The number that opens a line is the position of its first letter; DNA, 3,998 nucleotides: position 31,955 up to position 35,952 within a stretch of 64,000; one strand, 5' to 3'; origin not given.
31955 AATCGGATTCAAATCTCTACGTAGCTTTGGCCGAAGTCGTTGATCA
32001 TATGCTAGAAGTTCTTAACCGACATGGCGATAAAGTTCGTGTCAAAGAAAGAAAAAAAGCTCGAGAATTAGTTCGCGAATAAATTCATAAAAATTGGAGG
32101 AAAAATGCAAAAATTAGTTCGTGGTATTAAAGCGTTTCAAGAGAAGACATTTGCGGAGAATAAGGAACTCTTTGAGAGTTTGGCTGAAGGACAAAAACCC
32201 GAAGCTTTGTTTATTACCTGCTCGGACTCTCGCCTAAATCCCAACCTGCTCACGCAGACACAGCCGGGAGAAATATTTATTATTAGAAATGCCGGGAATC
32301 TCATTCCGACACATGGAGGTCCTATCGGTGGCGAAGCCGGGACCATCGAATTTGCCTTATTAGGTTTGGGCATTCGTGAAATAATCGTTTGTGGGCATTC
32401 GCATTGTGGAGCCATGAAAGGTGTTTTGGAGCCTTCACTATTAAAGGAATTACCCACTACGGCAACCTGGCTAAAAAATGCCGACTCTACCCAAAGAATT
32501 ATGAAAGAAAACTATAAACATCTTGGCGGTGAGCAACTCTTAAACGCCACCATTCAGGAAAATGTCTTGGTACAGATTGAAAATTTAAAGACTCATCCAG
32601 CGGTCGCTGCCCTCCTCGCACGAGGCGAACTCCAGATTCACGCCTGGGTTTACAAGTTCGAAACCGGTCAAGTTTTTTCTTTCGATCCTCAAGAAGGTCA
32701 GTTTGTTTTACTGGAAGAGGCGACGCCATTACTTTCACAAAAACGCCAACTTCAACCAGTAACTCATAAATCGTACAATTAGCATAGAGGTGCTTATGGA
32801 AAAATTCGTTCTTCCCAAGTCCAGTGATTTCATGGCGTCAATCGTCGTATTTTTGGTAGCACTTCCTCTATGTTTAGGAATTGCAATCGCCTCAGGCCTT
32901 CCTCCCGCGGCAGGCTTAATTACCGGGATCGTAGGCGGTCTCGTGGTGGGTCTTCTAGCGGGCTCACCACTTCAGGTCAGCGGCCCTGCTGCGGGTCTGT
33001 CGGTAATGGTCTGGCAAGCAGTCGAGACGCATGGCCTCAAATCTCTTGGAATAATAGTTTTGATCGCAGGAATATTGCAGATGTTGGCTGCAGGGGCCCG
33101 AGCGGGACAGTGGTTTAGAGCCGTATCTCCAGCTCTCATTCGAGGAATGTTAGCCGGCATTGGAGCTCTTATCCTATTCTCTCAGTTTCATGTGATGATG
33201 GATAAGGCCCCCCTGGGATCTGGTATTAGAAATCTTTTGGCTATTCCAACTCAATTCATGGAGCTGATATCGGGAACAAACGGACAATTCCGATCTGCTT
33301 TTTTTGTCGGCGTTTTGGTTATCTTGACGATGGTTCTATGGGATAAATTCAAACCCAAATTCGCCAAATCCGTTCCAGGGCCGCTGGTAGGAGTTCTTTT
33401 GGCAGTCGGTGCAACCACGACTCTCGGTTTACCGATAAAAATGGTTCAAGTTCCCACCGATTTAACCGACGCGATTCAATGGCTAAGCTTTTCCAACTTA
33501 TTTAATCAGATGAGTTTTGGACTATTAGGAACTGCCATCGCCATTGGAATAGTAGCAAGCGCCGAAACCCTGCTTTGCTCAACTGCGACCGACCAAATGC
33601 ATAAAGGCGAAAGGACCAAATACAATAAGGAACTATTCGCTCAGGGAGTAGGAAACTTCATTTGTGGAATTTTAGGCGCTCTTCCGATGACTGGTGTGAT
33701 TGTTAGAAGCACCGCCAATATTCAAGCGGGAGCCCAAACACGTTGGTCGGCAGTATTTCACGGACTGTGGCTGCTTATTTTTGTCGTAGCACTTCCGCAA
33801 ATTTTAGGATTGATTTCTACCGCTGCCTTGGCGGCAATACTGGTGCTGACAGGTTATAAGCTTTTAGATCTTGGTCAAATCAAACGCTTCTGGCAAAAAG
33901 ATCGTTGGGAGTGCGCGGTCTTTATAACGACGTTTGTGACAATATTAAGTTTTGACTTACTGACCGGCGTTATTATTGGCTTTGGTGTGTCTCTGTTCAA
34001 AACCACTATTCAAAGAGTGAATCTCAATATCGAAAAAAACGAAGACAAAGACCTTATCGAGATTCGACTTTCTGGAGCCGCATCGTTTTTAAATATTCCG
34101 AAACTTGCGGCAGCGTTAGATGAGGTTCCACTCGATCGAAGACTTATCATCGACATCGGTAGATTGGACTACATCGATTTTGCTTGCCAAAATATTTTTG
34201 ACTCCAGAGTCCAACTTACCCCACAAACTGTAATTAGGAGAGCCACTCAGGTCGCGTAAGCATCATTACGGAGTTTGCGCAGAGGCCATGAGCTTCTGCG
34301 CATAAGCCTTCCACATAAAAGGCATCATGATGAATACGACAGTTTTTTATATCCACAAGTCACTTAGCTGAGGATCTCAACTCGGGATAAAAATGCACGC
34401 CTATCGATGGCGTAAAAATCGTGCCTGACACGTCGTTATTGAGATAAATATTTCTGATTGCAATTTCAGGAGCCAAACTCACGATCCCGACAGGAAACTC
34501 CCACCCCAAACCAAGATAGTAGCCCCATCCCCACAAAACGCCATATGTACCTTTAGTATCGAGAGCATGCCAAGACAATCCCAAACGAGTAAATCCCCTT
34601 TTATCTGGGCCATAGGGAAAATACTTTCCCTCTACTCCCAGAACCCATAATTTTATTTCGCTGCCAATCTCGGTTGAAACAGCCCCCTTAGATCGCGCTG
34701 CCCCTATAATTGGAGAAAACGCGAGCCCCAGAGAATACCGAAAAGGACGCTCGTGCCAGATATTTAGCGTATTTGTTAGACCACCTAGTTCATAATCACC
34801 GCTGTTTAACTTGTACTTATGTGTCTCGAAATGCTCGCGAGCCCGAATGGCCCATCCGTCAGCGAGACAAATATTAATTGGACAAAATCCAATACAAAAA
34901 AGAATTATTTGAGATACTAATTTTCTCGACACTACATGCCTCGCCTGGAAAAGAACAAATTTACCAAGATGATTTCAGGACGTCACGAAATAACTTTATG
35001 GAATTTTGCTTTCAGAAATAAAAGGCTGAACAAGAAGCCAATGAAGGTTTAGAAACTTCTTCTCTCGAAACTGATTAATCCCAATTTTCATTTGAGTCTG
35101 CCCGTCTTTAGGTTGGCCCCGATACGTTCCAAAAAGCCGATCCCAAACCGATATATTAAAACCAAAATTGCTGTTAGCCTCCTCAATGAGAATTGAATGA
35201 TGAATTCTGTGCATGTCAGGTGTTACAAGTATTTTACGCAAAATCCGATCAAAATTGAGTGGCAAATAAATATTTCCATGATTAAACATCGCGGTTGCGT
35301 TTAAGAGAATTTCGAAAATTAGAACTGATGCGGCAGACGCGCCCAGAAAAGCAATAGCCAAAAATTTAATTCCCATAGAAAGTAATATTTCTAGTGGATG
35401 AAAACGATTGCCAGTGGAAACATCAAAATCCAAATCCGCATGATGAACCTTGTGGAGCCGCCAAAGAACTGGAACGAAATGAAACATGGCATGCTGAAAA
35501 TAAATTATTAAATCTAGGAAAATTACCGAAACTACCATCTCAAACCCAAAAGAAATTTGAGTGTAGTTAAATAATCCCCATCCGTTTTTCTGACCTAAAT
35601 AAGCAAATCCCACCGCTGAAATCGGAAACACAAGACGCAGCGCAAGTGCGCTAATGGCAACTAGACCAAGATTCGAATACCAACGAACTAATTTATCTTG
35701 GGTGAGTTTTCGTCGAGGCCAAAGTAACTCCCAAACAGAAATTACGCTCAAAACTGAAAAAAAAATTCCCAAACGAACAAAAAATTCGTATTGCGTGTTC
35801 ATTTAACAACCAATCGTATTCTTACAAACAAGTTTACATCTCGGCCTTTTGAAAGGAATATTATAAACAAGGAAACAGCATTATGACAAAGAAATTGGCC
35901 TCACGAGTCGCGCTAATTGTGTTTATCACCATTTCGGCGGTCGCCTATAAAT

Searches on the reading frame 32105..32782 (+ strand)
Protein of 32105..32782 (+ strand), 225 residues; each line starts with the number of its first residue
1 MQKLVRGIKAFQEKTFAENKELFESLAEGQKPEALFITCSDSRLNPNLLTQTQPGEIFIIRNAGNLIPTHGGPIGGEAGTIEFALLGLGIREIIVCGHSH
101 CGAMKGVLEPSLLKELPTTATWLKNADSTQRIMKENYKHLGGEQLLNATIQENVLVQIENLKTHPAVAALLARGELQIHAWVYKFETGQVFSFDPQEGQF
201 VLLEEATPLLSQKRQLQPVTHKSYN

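Call 35: search_protein_families(library=pfam, proteins=[window:32105-32782:+], max_evalue=0.001)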
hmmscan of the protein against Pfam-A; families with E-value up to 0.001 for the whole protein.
window:32105-32782:+ (225 aa): 1 family
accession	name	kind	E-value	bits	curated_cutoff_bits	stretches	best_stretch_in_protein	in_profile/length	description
PF00484.24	Pro_CA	-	3.5e-44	151.2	25.7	1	34-190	1-156/156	Carbonic anhydrase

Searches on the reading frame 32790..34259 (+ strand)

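Call 35: search_protein_families(library=pfam, proteins=[window:32790-34259:+], max_evalue=0.001)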
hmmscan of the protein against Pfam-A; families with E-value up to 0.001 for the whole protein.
window:32790-34259:+ (489 aa): 2 families
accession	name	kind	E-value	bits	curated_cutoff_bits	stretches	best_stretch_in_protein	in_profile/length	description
PF00916.26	Sulfate_transp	-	9.5e-62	209.4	23.2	1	12-381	3-380/380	Sulfate permease family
PF16983.11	MFS_MOT1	-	0.00024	21.9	30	1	242-358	6-111/111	Molybdate transporter of MFS superfamily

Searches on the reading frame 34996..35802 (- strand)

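Call 35: search_protein_families(library=pfam, proteins=[window:34996-35802:-], max_evalue=0.001)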
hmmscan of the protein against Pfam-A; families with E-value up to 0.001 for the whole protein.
window:34996-35802:- (268 aa): 1 family
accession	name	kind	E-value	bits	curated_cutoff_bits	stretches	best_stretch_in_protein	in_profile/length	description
PF04116.19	FA_hydroxylase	-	3.5e-27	95.8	31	1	90-226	2-132/132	Fatty acid hydroxylase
